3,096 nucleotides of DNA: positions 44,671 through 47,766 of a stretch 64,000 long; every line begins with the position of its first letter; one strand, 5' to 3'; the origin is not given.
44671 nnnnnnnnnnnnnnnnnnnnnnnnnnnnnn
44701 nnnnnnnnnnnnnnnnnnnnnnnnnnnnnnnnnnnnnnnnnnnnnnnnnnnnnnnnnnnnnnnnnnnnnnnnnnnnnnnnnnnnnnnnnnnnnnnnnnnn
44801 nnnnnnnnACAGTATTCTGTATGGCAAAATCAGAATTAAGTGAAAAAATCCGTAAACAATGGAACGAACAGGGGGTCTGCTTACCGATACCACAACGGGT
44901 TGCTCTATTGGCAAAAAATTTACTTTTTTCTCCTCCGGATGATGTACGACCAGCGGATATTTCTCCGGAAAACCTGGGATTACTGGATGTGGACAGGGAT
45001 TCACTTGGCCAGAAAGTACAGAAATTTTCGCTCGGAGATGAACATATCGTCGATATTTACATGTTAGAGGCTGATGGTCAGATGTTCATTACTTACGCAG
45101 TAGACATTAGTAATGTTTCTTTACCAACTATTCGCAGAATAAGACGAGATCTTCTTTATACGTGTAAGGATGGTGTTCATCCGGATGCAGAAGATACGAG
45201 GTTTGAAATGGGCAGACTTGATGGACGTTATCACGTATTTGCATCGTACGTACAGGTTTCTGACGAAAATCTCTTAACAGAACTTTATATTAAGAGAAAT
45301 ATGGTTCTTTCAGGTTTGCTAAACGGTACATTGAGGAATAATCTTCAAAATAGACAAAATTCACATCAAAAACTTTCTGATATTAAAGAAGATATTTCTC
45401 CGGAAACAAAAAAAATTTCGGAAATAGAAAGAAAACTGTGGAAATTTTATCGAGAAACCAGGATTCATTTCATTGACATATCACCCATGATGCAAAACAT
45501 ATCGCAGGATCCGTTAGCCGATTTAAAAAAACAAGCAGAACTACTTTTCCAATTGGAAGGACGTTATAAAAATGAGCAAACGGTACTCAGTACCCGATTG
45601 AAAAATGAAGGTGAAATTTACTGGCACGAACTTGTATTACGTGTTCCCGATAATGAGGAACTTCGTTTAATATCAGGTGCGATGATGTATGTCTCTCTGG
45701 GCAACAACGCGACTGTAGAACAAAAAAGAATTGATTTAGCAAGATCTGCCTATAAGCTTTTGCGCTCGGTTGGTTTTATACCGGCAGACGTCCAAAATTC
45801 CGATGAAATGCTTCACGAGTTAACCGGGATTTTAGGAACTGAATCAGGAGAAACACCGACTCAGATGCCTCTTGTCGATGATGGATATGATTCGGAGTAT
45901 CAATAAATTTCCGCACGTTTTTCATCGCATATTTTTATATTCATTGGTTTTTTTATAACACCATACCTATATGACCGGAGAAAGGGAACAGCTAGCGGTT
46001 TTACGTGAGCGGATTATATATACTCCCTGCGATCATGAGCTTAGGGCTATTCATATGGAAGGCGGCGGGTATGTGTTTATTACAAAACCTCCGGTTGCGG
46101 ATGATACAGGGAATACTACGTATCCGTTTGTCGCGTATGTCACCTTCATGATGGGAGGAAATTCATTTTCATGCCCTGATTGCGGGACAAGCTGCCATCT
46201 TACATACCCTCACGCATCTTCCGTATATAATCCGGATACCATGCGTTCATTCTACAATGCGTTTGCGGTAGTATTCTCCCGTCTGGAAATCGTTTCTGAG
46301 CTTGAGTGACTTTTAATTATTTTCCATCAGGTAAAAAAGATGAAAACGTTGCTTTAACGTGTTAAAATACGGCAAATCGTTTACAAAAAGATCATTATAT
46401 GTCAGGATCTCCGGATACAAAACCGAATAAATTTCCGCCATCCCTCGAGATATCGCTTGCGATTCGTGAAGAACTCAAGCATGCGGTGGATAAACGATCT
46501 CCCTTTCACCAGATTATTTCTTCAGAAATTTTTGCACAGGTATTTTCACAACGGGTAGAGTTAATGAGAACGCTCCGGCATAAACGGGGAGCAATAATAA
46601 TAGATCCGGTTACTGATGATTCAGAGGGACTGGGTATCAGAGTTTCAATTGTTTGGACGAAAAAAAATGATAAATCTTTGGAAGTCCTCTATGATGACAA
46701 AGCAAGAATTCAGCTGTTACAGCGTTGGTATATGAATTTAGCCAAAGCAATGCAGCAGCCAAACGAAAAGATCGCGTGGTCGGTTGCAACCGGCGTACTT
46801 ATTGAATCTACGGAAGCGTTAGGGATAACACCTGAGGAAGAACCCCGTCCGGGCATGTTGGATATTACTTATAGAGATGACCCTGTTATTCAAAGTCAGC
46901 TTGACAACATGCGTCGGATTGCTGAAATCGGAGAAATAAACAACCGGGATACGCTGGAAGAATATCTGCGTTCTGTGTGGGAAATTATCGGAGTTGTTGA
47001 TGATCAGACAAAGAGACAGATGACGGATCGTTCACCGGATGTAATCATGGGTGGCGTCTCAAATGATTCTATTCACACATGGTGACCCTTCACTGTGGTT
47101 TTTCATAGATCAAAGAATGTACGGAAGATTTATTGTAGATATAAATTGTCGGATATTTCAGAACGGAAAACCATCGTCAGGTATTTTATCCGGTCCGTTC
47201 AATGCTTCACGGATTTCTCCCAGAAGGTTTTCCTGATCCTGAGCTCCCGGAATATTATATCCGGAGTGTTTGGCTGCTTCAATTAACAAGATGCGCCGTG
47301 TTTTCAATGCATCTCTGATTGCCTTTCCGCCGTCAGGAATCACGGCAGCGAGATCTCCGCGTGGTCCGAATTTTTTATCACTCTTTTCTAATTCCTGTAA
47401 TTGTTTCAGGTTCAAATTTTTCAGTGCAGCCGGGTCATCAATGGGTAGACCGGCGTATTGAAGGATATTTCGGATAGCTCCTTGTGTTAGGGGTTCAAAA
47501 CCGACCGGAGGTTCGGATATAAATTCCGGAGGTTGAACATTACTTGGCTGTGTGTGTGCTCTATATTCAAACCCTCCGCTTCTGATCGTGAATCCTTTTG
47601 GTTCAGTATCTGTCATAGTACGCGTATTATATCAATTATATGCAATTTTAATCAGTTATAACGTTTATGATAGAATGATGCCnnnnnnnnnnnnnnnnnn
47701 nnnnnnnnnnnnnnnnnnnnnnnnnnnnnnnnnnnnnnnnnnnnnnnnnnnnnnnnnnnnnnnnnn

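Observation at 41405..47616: Six-gene co-directional island of unannotatable proteins downstream of a lytic transglycosylase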

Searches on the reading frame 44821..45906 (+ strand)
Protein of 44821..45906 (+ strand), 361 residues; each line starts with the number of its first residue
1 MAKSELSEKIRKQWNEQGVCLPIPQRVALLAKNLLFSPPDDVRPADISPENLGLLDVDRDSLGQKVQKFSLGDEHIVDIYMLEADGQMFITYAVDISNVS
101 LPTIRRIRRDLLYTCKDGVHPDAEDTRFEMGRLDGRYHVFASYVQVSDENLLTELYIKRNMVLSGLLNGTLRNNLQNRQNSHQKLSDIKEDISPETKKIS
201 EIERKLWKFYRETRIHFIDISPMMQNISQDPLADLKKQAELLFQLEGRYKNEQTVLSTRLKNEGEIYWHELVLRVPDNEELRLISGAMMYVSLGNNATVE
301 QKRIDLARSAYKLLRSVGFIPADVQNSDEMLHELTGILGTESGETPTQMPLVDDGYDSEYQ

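Call 3: search_protein_families(library=pfam, proteins=[window:44821-45906:+], max_evalue=1)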
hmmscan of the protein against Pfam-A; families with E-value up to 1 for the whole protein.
window:44821-45906:+ (361 aa): 1 family
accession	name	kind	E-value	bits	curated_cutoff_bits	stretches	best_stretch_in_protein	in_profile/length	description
PF22326.1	MMS21_N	-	0.051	14.1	27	1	172-229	13-70/103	E3 SUMO-protein ligase MMS21, N-terminal domain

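Call 4: search_protein_families(library=phrogs, proteins=[window:44821-45906:+], max_evalue=1)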
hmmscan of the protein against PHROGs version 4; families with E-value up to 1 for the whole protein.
window:44821-45906:+ (361 aa): 0 families

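Call 10: find_homologous_proteins(query=window:44821-45906:+, max_evalue=0.001)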
Query window:44821-45906:+ (361 aa): 1 proteins with E <= 0.001 among 4318 candidates.
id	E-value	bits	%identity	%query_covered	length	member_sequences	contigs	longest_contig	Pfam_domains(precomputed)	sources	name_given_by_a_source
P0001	3.3e-237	804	100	100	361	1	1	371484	-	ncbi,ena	-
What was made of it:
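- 44821..45906 (+): G4, 361 aa, acidic, no TM helix. Orphan. It finds only itself among 5.8e9 proteins (call 10).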

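Call 27: find_related_loci(query=window:44821-45906:+, collection=viral_contigs, flank=10000)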
Query window:44821-45906:+ (361 aa) in viral_contigs; peptide patterns used: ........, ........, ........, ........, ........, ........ (x = any residue, [..] = any of these).
3 stretches matched a pattern, but none encodes a relative of the query by tblastn (E <= 1e-3).
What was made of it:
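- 44821..45906 (+): The viral scan found nothing (call 27).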

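Call 30: search_protein_families(library=ncbifam, proteins=[window:44821-45906:+], max_evalue=1)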
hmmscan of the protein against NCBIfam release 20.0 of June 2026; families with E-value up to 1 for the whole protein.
window:44821-45906:+ (361 aa): 1 family
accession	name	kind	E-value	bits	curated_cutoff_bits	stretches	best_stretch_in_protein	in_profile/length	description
NF007572.0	PRK10203.1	equivalog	0.0014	19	155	1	284-338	24-73/122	hypothetical protein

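Call 31: search_protein_families(library=padloc, proteins=[window:44821-45906:+], max_evalue=1)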
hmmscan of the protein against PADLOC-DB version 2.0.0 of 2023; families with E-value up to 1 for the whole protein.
window:44821-45906:+ (361 aa): 0 families

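Call 43: predict_structure(protein=window:44821-45906:+)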
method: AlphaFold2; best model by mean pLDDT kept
length: 361 residues; sequences in the alignment: 1
mean_pLDDT: 38.0   pTM: 0.26
mean pLDDT of the five models: 38.0, 35.3, 34.3, 32.5, 31.6
residues with pLDDT >= 90: 0; 70-90: 0; 50-70: 14; < 50: 347
segments of 3 or more residues with pLDDT < 50: 1-80, 82-90, 93-299, 312-321, 328-361
pLDDT, mean of each block of 10 residues (from residue 1): 36 38 44 42 36 38 40 42 48 46 43 40 37 36 39 32 30 30 31 31 34 29 33 41 41 38 38 36 33 41 50 44 52 40 28 32 26
secondary structure, 60 per line:
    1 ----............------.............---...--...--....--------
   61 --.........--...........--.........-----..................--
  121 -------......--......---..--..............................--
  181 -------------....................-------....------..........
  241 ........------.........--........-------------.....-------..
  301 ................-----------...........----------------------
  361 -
elements in order: H5-16 H23-35 H49-52 E63-71 E74-84 E87-95 H101-118 E128-133 E136-141 H149-178 H194-213 H221-224 H231-248 E255-263 E266-273 E287-291 H299-316 H328-338
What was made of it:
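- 44821..45906 (+): The AlphaFold2 model has pLDDT 38.0 (call 43).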

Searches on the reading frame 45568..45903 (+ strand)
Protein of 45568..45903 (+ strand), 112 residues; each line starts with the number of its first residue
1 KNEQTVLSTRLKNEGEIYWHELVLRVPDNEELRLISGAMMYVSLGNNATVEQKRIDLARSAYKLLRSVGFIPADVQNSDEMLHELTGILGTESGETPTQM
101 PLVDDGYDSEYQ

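Call 88: search_protein_families(library=pfam, proteins=[window:45568-45903:+], max_evalue=10)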
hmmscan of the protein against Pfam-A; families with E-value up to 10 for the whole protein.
window:45568-45903:+ (112 aa): 1 family
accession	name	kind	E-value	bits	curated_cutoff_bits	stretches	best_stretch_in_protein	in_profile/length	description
PF09171.15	AGOG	-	0.036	13.8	26.1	1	6-92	48-137/248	N-glycosylase/DNA lyase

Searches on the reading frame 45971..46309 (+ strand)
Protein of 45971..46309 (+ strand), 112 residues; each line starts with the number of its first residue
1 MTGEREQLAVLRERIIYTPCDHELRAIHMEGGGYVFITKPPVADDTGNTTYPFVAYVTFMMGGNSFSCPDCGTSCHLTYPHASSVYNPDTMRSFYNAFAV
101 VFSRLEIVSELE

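Call 3: search_protein_families(library=pfam, proteins=[window:45971-46309:+], max_evalue=1)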
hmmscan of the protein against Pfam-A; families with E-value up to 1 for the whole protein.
window:45971-46309:+ (112 aa): 2 families
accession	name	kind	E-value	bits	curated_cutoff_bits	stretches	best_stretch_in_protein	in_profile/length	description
PF04810.20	zf-Sec23_Sec24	-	0.075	13.5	25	1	56-77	14-35/39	Sec23/Sec24 zinc finger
PF13824.12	zf-Mss51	-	0.3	11.8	27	1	64-79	13-28/55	Zinc-finger of mitochondrial splicing suppressor 51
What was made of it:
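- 45971..46309 (+): G5, 112 aa, with Cys20, Cys68-x2-Cys71 and Cys75 plus nearby His residues. Read here as a possible zinc-ribbon-like motif; that reading is inferred. Only sub-threshold zinc-finger hits in Pfam (call 3).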

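Call 4: search_protein_families(library=phrogs, proteins=[window:45971-46309:+], max_evalue=1)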
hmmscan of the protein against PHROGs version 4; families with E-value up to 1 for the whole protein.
window:45971-46309:+ (112 aa): 0 families

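Call 30: search_protein_families(library=ncbifam, proteins=[window:45971-46309:+], max_evalue=1)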
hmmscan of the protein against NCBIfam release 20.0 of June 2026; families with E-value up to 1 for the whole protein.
window:45971-46309:+ (112 aa): 1 family
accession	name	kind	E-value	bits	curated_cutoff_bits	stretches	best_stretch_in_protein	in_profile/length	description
NF041795.1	Brz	equivalog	0.021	15.2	100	1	61-85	1-25/60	transcriptional regulator Brz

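Call 31: search_protein_families(library=padloc, proteins=[window:45971-46309:+], max_evalue=1)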
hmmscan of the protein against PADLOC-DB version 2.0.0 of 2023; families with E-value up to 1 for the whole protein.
window:45971-46309:+ (112 aa): 0 families

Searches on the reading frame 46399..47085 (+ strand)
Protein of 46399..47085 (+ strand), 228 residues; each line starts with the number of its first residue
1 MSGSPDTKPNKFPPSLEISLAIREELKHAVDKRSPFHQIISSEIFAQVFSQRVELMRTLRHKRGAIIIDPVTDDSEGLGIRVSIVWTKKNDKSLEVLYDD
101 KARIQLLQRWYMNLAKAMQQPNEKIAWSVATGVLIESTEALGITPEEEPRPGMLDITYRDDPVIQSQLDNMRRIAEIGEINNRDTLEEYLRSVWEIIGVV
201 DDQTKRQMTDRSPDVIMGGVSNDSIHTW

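Call 3: search_protein_families(library=pfam, proteins=[window:46399-47085:+], max_evalue=1)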
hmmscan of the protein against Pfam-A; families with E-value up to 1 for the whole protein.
window:46399-47085:+ (228 aa): 3 families
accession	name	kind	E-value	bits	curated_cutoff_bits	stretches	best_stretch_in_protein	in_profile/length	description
PF08141.18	SspH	-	0.017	15.7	25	1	151-184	13-47/58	Small acid-soluble spore protein H family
PF03744.18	BioW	-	0.11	12.4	25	1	31-94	78-146/239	6-carboxyhexanoate--CoA ligase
PF20905.2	ExsD_C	-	0.23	12.1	27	0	176-204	9-37/61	Antiactivator protein ExsD C-terminal domain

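Call 4: search_protein_families(library=phrogs, proteins=[window:46399-47085:+], max_evalue=1)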
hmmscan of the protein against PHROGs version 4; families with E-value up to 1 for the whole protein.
window:46399-47085:+ (228 aa): 1 family
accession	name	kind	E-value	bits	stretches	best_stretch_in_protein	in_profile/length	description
phrog_11115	-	unknown function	0.03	15.7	0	22-49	28-55/90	-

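Call 30: search_protein_families(library=ncbifam, proteins=[window:46399-47085:+], max_evalue=1)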
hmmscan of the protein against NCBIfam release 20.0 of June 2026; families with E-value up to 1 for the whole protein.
window:46399-47085:+ (228 aa): 2 families
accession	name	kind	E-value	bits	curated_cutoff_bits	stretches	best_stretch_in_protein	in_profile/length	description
TIGR02861.1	SASP_H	subfamily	0.014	15.6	47.9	1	152-184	14-46/58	H-type small acid-soluble spore protein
NF002360.0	PRK01322.1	equivalog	0.025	14.1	226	1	26-95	75-149/243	6-carboxyhexanoate--CoA ligase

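Call 31: search_protein_families(library=padloc, proteins=[window:46399-47085:+], max_evalue=1)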
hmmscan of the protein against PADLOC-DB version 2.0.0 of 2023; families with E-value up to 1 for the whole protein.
window:46399-47085:+ (228 aa): 0 families

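Call 49: find_related_loci(query=window:46399-47085:+, collection=metagenome_contigs, flank=10000)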
Query window:46399-47085:+ (228 aa) in metagenome_contigs; peptide patterns used: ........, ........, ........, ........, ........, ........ (x = any residue, [..] = any of these).
94 stretches matched a pattern, but none encodes a relative of the query by tblastn (E <= 1e-3).

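Call 51: find_related_loci(query=window:46399-47085:+, collection=viral_contigs, flank=10000)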
Query window:46399-47085:+ (228 aa) in viral_contigs; peptide patterns used: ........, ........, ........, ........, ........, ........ (x = any residue, [..] = any of these).
2 stretches matched a pattern, but none encodes a relative of the query by tblastn (E <= 1e-3).
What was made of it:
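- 46399..47085 (+): G6, 228 aa, acidic, no Cys, no TM helix. Orphan. Metagenome and viral scans found nothing (calls 49, 51).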

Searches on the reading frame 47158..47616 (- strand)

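Call 3: search_protein_families(library=pfam, proteins=[window:47158-47616:-], max_evalue=1)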
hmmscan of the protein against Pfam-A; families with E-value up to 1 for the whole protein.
window:47158-47616:- (152 aa): 1 family
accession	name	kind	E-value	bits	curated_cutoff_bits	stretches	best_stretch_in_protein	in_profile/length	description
PF02963.22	EcoRI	-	0.15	11.5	22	1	76-125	54-106/257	Restriction endonuclease EcoRI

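Call 4: search_protein_families(library=phrogs, proteins=[window:47158-47616:-], max_evalue=1)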
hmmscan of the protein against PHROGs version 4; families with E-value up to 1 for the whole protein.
window:47158-47616:- (152 aa): 0 families

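Call 30: search_protein_families(library=ncbifam, proteins=[window:47158-47616:-], max_evalue=1)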
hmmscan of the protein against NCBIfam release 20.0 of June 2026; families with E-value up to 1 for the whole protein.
window:47158-47616:- (152 aa): 0 families

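Call 31: search_protein_families(library=padloc, proteins=[window:47158-47616:-], max_evalue=1)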
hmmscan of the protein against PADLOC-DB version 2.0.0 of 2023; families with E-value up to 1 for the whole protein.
window:47158-47616:- (152 aa): 0 families
